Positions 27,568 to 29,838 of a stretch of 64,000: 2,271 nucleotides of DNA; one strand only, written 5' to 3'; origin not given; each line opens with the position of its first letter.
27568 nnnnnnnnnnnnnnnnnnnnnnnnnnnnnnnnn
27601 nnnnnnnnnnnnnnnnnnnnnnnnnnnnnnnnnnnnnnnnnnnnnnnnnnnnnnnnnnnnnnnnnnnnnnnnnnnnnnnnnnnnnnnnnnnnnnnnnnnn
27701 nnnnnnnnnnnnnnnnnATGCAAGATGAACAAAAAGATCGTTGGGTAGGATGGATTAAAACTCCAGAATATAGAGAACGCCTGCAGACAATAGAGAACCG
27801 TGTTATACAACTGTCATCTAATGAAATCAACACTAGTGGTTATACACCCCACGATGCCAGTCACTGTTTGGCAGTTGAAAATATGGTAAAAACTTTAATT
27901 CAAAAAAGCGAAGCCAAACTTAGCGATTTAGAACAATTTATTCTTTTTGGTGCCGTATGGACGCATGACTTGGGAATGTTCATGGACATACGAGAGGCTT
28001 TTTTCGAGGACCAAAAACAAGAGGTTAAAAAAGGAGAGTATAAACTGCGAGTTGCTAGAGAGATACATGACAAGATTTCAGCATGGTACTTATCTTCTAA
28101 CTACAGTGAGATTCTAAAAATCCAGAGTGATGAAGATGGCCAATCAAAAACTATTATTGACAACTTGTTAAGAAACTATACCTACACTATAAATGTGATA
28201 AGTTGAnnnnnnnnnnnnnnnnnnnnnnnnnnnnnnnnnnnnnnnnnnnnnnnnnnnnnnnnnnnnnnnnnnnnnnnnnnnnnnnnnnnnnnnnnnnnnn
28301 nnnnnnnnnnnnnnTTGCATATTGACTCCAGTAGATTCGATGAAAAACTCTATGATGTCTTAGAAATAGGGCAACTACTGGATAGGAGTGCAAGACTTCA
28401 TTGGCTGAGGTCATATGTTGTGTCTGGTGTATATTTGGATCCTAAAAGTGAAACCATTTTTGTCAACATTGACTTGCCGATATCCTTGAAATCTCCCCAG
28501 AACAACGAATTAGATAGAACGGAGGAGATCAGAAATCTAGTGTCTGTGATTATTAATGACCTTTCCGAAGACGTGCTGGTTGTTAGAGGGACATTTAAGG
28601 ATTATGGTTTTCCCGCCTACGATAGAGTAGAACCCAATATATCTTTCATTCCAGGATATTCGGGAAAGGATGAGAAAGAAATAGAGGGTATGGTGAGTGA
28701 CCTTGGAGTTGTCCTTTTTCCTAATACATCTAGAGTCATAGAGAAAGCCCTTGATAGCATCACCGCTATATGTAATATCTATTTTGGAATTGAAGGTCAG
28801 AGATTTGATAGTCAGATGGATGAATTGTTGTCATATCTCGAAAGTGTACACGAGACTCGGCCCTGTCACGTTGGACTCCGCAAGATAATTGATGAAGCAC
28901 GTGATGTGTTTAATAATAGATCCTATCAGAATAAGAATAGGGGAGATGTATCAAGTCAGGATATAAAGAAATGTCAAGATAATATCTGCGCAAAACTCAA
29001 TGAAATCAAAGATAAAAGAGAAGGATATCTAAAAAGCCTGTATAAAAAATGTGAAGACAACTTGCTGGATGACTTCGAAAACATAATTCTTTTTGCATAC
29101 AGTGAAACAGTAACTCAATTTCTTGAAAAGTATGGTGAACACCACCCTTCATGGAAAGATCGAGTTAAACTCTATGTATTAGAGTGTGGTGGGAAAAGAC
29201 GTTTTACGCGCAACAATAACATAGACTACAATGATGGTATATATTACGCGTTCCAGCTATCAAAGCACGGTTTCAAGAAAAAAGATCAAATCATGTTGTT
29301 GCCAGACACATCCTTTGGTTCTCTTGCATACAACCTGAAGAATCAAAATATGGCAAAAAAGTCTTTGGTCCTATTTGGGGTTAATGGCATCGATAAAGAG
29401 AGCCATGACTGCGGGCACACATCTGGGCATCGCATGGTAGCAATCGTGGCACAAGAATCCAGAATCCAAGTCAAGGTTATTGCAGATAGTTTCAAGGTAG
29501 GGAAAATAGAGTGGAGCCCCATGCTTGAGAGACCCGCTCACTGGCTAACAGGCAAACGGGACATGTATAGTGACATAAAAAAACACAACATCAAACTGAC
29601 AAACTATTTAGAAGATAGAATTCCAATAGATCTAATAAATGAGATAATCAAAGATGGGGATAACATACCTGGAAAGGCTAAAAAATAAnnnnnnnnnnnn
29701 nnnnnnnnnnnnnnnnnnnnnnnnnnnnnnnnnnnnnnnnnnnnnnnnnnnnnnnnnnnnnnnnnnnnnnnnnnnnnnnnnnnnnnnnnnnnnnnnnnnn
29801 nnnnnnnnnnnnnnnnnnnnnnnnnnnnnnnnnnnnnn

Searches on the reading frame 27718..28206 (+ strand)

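Call 13: search_protein_families(library=pfam, proteins=[window:27718-28206:+], max_evalue=0.01)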
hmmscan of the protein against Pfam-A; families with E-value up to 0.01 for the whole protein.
window:27718-28206:+ (162 aa): 1 family
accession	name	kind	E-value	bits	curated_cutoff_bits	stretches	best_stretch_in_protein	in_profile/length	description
PF24391.1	HD-CE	-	1.3e-12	48.4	27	1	41-150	3-142/263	HD-CE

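Call 39: search_protein_families(library=padloc, proteins=[window:27718-28206:+], max_evalue=0.01)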
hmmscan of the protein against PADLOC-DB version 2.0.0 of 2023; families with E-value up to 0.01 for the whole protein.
window:27718-28206:+ (162 aa): 0 families

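Call 40: search_protein_families(library=ncbifam, proteins=[window:27718-28206:+], max_evalue=0.01)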
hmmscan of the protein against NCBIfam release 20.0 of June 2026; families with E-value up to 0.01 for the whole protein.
window:27718-28206:+ (162 aa): 0 families

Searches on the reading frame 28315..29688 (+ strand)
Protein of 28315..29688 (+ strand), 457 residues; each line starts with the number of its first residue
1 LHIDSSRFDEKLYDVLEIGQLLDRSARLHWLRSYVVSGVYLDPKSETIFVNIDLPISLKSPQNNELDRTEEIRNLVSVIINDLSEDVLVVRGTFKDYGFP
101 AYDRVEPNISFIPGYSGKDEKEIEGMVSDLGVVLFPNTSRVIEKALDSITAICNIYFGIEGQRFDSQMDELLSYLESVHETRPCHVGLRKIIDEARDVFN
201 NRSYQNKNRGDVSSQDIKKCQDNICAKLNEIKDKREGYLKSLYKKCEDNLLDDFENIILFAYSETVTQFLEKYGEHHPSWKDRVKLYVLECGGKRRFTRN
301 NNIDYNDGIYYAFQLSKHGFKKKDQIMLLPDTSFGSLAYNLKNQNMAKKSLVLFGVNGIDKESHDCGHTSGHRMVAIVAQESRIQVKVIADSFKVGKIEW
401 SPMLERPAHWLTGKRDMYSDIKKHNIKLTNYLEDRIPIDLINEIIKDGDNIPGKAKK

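Call 13: search_protein_families(library=pfam, proteins=[window:28315-29688:+], max_evalue=0.01)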
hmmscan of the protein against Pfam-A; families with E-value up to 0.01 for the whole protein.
window:28315-29688:+ (457 aa): 1 family
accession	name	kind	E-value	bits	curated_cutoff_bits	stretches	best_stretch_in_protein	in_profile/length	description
PF01008.23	IF-2B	-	1.4e-08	34.8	22.4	2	168-290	32-139/280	Initiation factor 2 subunit family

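Call 39: search_protein_families(library=padloc, proteins=[window:28315-29688:+], max_evalue=0.01)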
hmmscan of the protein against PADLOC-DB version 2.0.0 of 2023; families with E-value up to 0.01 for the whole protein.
window:28315-29688:+ (457 aa): 0 families

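Call 40: search_protein_families(library=ncbifam, proteins=[window:28315-29688:+], max_evalue=0.01)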
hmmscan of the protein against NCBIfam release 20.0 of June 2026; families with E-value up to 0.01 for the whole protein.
window:28315-29688:+ (457 aa): 1 family
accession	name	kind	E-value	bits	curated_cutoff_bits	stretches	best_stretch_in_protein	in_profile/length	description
TIGR00524.1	eIF-2B_rel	subfamily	0.00026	20.2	185.85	0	338-446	190-296/303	S-methyl-5-thioribose-1-phosphate isomerase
